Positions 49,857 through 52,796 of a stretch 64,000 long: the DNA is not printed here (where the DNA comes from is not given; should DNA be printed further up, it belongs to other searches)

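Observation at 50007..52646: PelA homologue that appears to be a double pseudoenzyme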

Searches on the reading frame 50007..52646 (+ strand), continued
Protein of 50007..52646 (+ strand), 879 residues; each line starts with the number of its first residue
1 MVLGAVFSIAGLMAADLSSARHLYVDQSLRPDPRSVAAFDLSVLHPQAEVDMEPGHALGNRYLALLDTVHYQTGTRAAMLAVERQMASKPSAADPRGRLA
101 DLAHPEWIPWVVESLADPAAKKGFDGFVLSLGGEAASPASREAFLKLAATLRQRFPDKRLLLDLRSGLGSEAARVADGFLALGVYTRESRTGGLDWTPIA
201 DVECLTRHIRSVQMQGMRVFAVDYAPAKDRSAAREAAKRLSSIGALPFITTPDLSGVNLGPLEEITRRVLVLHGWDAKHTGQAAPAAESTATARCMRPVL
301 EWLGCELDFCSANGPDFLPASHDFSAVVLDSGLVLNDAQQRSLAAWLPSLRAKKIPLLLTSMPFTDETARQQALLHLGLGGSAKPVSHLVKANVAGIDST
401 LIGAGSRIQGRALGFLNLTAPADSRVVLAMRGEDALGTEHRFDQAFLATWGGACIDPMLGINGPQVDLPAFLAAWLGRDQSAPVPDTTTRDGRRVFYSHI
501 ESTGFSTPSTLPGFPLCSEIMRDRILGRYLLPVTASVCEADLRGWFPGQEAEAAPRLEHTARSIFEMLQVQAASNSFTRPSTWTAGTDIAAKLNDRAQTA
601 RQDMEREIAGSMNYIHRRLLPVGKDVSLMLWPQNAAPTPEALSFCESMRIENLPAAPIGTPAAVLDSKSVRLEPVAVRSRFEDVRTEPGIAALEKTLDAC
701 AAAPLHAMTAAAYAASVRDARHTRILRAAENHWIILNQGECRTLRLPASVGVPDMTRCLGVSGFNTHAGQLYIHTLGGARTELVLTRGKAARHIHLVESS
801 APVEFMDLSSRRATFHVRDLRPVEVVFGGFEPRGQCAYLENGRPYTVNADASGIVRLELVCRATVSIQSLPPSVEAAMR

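Call 37: search_protein_families(library=pfam, proteins=[L009:2828-4510:+, L003:12884-14617:+, L004:12800-14224:+, L005:12774-14981:+, L005:15006-17780:+, L008:14997-17714:+, L007:4341-6500:+, L006:6110-6997:+, L006:6994-9846:+], max_evalue=0.1)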
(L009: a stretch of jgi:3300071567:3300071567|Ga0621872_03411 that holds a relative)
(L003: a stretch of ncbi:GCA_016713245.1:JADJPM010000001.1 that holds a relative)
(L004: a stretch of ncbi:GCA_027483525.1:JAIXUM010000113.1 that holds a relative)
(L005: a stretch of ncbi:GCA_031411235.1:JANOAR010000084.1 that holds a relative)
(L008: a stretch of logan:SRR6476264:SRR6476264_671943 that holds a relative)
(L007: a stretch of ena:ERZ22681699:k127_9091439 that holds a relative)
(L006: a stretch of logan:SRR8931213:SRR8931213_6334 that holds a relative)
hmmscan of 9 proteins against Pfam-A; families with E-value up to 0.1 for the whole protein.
L009:2828-4510:+ (560 aa): 3 families
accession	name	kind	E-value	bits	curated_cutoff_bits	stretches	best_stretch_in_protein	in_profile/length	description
PF14559.12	TPR_19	-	0.00019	22.1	25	1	427-472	18-63/68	Tetratricopeptide repeat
PF23914.1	TPR_CcmH_CycH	-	0.00019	21.7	42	1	391-493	41-147/158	Cytochrome c-type biogenesis protein H TPR domain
PF13428.12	TPR_14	-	0.0041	18.1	23.5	1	370-407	5-42/44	Tetratricopeptide repeat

L003:12884-14617:+ (577 aa): 2 families
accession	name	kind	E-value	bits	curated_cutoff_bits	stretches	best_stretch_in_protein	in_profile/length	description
PF13428.12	TPR_14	-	1.5e-06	28.7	23.5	1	376-413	4-41/44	Tetratricopeptide repeat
PF14559.12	TPR_19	-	0.063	14.1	25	1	363-410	15-62/68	Tetratricopeptide repeat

L004:12800-14224:+ (474 aa): 1 family
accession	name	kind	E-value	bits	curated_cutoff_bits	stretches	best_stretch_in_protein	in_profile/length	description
PF21733.3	Death_3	-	0.053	14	27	0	33-90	19-75/106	Death domain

L005:12774-14981:+ (735 aa): 13 families
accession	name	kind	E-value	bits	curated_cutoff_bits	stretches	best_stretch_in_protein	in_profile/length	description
PF13428.12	TPR_14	-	2.8e-12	46.5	23.5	1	378-420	1-43/44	Tetratricopeptide repeat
PF14559.12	TPR_19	-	7.9e-10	39.4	25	3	399-452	12-64/68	Tetratricopeptide repeat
PF13176.12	TPR_7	-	1.4e-07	31.5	27.9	1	683-716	2-34/36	Tetratricopeptide repeat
PF14561.12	TPR_20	-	1.3e-05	25.9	25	1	402-442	12-52/90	Tetratricopeptide repeat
PF13181.12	TPR_8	-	1.3e-05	25.4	25.7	0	683-707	4-28/34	Tetratricopeptide repeat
PF13431.12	TPR_17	-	1.7e-05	25.1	24.4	0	400-428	1-29/34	Tetratricopeptide repeat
PF23914.1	TPR_CcmH_CycH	-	6.2e-05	23.3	42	1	395-473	67-148/158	Cytochrome c-type biogenesis protein H TPR domain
PF07719.23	TPR_2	-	0.0005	20.4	27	1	682-709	3-30/34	Tetratricopeptide repeat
PF22860.2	DUF7017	-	0.004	17.6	27.5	1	415-501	4-90/141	Domain of unknown function (DUF7017)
PF24628.1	DUF7627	-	0.011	15.8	27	0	200-279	17-96/224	Repeat of unknown function (DUF7627)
PF13432.12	TPR_16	-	0.021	15.7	32.7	1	389-445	8-64/65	Tetratricopeptide repeat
PF13174.12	TPR_6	-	0.026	15.6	26.3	0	686-705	6-25/33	Tetratricopeptide repeat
PF21826.1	DUF6887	-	0.083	13.6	24.2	0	403-423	14-34/62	Family of unknown function (DUF6887)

L005:15006-17780:+ (924 aa): 4 families
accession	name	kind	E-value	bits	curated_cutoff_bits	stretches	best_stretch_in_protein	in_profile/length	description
PF14559.12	TPR_19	-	5.4e-05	23.9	25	1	281-329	4-51/68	Tetratricopeptide repeat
PF12895.13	ANAPC3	-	0.011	16.4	27.2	1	258-328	13-81/82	Anaphase-promoting complex, cyclosome, subunit 3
PF07719.23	TPR_2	-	0.017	15.7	27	0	309-328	7-26/34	Tetratricopeptide repeat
PF17004.11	SRP_TPR_like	-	0.061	13.9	35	0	269-332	15-67/109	Putative TPR-like repeat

L008:14997-17714:+ (905 aa): 7 families
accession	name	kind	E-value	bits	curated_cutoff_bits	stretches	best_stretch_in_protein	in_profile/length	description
PF14559.12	TPR_19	-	9e-05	23.2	25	0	239-280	15-56/68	Tetratricopeptide repeat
PF13432.12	TPR_16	-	0.00028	21.7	32.7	0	241-276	26-58/65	Tetratricopeptide repeat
PF13428.12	TPR_14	-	0.0018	19.3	23.5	0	170-199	4-34/44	Tetratricopeptide repeat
PF07719.23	TPR_2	-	0.0053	17.2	27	0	170-191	4-25/34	Tetratricopeptide repeat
PF13174.12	TPR_6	-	0.0061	17.6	26.3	0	173-195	6-28/33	Tetratricopeptide repeat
PF13431.12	TPR_17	-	0.021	15.5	24.4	0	363-387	8-32/34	Tetratricopeptide repeat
PF12339.13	DNAJ_related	-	0.1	13.3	25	0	394-434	82-121/127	DNA-J related protein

L007:4341-6500:+ (719 aa): 17 families
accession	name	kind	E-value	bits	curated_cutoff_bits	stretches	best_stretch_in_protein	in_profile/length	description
PF14559.12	TPR_19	-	8.6e-13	48.9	25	3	433-476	12-55/68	Tetratricopeptide repeat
PF13428.12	TPR_14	-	1.2e-10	41.4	23.5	2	414-455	3-44/44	Tetratricopeptide repeat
PF13181.12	TPR_8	-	6.8e-10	38.7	25.7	0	682-707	4-29/34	Tetratricopeptide repeat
PF23914.1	TPR_CcmH_CycH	-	1.2e-09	38.7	42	1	383-469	55-144/158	Cytochrome c-type biogenesis protein H TPR domain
PF13432.12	TPR_16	-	1.4e-09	38.6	32.7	2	518-569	1-52/65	Tetratricopeptide repeat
PF13176.12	TPR_7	-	8.3e-09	35.3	27.9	1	682-708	2-28/36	Tetratricopeptide repeat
PF09976.15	TPR_21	-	1.8e-08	34.8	25.5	1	414-480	78-147/193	Tetratricopeptide repeat-like domain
PF00515.34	TPR_1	-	6e-08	32.6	27.8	0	447-472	2-27/34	Tetratricopeptide repeat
PF07719.23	TPR_2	-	1.5e-07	31.4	27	1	682-708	4-30/34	Tetratricopeptide repeat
PF13424.12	TPR_12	-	1.4e-05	25.7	30.1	1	683-709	7-33/77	Tetratricopeptide repeat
PF13431.12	TPR_17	-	6e-05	23.4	24.4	0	435-466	2-33/34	Tetratricopeptide repeat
PF24575.1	TPR_Slam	-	6.7e-05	23.7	35.2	0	391-422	60-91/104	Surface lipoprotein assembly modifier, N-terminal TPR repeats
PF25064.1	ARM_TT21_5th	-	0.00049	20.8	27.8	1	424-486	13-75/117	TT21 fifth ARM repeats domain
PF14561.12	TPR_20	-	0.0015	19.3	25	0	432-469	8-45/90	Tetratricopeptide repeat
PF25063.1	ARM_TT21_C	-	0.014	15.8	35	0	651-706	101-156/209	Tetratricopeptide repeat protein 21 C-terminal ARM domain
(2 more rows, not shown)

L006:6110-6997:+ (295 aa): 1 family
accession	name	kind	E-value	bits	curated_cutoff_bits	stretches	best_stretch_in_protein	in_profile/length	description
PF14559.12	TPR_19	-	0.01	16.6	25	0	242-289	7-54/68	Tetratricopeptide repeat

L006:6994-9846:+ (950 aa): 8 families
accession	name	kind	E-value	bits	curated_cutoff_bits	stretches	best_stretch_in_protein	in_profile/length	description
PF24604.1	B-barrel_PelB_C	-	3.5e-49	168.5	31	1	649-948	7-308/309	PelB, C-terminal beta barrel domain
PF13429.12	TPR_15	-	1.4e-45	156.3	26.2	1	207-481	5-276/280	Tetratricopeptide repeat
PF14559.12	TPR_19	-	1.7e-05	25.5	25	2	435-477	7-49/68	Tetratricopeptide repeat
PF00515.34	TPR_1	-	0.00056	20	27.8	0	357-383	7-33/34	Tetratricopeptide repeat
PF07719.23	TPR_2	-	0.0045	17.5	27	1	355-383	5-33/34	Tetratricopeptide repeat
PF13428.12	TPR_14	-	0.012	16.6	23.5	1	52-86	9-43/44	Tetratricopeptide repeat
PF12895.13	ANAPC3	-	0.047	14.4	27.2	0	44-99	24-77/82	Anaphase-promoting complex, cyclosome, subunit 3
PF01535.26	PPR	-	0.049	14.3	25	0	150-172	5-27/31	PPR repeat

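Call 39: find_related_loci(query=A1, collection=genome_contigs, flank=10000)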
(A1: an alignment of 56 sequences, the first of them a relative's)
Query A1 (898 aa) in genome_contigs; peptide patterns used: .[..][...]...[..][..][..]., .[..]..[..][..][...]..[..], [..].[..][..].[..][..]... (x = any residue, [..] = any of these).
196 stretches matched a pattern; 138 encode a relative of the query (tblastn E <= 1e-3); the best 80 are kept; 78 distinct loci.
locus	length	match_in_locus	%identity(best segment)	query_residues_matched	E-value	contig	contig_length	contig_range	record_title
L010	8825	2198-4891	93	1-898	0e+0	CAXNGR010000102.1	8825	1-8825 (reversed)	MAG: Verrucomicrobiaceae bacterium isolate MiH-22jul19-108 genome assembly, contig: MiH-22jul19-C17576, whole genome sho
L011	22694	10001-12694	83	1-898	0e+0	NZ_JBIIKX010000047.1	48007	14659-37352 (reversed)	MAG: Prosthecobacter sp. isolate ME2001-11-26pf_3300042887_group1_bin85 Rohwer_bin2772_scaffold_338_c1, whole genome sho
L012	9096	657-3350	92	1-898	0e+0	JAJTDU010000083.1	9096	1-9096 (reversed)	MAG: Verrucomicrobiaceae bacterium isolate 49632_E14 Sample_49632_scaffold_2334, whole genome shotgun sequence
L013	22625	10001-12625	72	24-898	0e+0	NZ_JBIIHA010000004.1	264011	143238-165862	MAG: Prosthecobacter sp. isolate ME2001-07-30D7pf_3300042309_group1_bin138 Rohwer_bin2770_scaffold_5_c1, whole genome sh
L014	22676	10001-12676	70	3-898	0e+0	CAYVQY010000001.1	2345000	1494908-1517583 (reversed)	MAG TPA_asm: uncultured Brevifollis sp. isolate SRP329715_co2_144 genome assembly, contig: NODE_1_length_2345000_cov_19.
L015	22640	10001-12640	70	22-898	0e+0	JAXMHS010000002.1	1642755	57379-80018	MAG: Verrucomicrobiaceae bacterium isolate STL-VER10 C2.107.fa-2, whole genome shotgun sequence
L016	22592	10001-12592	70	32-898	0e+0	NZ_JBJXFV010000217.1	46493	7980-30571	MAG: Prosthecobacter sp. isolate F1F2.bin.412 k127_1861292, whole genome shotgun sequence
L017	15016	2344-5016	69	7-898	0e+0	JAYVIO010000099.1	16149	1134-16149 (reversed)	MAG: Verrucomicrobiales bacterium isolate GL51_DN_metabinner_8 GL51_DN_metabinner_8_98, whole genome shotgun sequence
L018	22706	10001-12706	68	1-898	0e+0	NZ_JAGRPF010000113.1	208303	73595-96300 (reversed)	MAG: Prosthecobacter sp. isolate HKST-UBA37 k127_1705929, whole genome shotgun sequence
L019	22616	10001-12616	72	22-898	0e+0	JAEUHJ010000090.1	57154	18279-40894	MAG: Verrucomicrobiaceae bacterium isolate new MAG-14 k141_975457, whole genome shotgun sequence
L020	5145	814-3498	67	8-898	0e+0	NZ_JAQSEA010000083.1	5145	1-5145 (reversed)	MAG: Prosthecobacter sp. isolate D1-2020 MAG001 NODE_1814_length_5145_cov_7.251277, whole genome shotgun sequence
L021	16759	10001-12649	68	17-898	0e+0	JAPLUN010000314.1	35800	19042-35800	MAG: Verrucomicrobia bacterium isolate LacPavin_0920_WC90_MAG_59_8 LacPavin_0920_WC90_scaffold_166699, whole genome shot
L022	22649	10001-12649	68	17-898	0e+0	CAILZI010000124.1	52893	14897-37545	MAG: uncultured Verrucomicrobia bacterium isolate Ki2-D3_bin-1137 genome assembly, contig: bin-1137:124/265, whole genom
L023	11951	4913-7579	69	13-898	0e+0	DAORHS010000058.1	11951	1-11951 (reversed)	MAG TPA_asm: Prosthecobacter sp. isolate AMR_MDS_5598 NODE_914_length_11951_cov_5.635592, whole genome shotgun sequence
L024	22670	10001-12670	68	13-898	0e+0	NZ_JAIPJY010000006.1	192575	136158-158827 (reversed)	MAG: Prosthecobacter sp. isolate Tobar12.5m-G46 Tobar12-5m-C45, whole genome shotgun sequence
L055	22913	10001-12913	35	6-896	4e-179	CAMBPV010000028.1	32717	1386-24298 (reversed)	MAG: Prosthecobacter debontii isolate AE-24oct19-11 genome assembly, contig: AE-24oct19-C1614, whole genome shotgun sequ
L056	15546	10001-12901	37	14-896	4e-179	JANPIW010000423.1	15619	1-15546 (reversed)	MAG: Verrucomicrobiaceae bacterium isolate VAR_61_metabat_502_sub VAR_61_k141_2376346, whole genome shotgun sequence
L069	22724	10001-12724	35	42-876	1e-157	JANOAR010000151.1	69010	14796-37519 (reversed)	MAG: Verrucomicrobiota bacterium isolate VAR_18_metabat_292_sub VAR_18_k141_490901, whole genome shotgun sequence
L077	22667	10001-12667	33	49-888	5e-127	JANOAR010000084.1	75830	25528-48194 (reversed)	MAG: Verrucomicrobiota bacterium isolate VAR_18_metabat_292_sub VAR_18_k141_1500962, whole genome shotgun sequence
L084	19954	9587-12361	32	15-888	1e-118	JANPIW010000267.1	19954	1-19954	MAG: Verrucomicrobiaceae bacterium isolate VAR_61_metabat_502_sub VAR_61_k141_1122763, whole genome shotgun sequence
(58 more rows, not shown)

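Call 43: predict_structure(alignment_id=A1)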
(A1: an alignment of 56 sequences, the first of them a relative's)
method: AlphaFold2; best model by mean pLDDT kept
length: 898 residues; sequences in the alignment: 56
mean_pLDDT: 87.8   pTM: 0.84
mean pLDDT of the five models: 87.8, 87.5, 85.8, 85.8, 85.6
residues with pLDDT >= 90: 567; 70-90: 267; 50-70: 33; < 50: 31
segments of 3 or more residues with pLDDT < 50: 1-14, 23-33
pLDDT, mean of each block of 10 residues (from residue 1): 31 48 44 64 95 91 94 89 94 91 91 87 94 95 95 87 95 94 90 92 88 88 92 91 90 93 94 91 91 90 85 88 90 86 91 93 93 92 93 94 87 89 76 89 93 89 93 84 86 78 92 93 92 93 94 94 89 94 95 90 73 83 89 93 90 80 89 63 62 89 94 92 92 92 91 93 92 93 92 93 87 94 93 95 95 94 94 95 94 57
secondary structure, 60 per line:
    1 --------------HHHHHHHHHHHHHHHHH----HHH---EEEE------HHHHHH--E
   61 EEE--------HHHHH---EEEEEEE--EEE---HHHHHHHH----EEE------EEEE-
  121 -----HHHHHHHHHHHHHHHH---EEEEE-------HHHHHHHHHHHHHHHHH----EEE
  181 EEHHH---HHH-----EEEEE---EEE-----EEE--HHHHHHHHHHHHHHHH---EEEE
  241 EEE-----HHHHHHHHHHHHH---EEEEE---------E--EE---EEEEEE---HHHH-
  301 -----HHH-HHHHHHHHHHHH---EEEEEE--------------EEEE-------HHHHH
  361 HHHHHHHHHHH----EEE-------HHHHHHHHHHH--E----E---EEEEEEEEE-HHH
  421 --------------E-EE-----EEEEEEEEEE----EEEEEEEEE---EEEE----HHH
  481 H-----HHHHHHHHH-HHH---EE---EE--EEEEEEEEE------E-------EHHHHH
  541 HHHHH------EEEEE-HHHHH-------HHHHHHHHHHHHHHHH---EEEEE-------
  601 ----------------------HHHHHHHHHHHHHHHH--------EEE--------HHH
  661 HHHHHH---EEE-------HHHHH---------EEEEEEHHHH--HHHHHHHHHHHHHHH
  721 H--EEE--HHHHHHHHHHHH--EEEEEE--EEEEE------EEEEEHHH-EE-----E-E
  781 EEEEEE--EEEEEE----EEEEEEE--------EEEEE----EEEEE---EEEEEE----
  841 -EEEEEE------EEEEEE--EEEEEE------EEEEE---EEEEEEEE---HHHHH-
elements in order (helices of 4 or more, strands of 3 or more residues): H15-31 E42-45 H52-57 E60-63 H72-76 E80-86 E89-91 H95-102 E107-109 E116-119 H126-141 E145-149 H157-173 E178-182 E197-201 E205-207 E213-215 H218-233 E237-243 H249-261 E265-269 E287-292 H296-299 H310-321 E325-330 E345-348 H356-371 E376-378 H386-396 E408-416 E444-453 E458-466 E470-473 H478-481 H487-495 E512-520 H536-545 E552-556 H558-562 H570-585 E589-593 H623-638 E647-649 H658-666 E670-672 H680-684 E694-699 H700-703 H706-721 E724-726 H729-740 E743-748 E751-755 E762-766 E780-786 E789-794 E799-805 E814-818 E823-827 E831-836 E842-847 E854-859 E862-867 E874-878 E882-889 H893-897
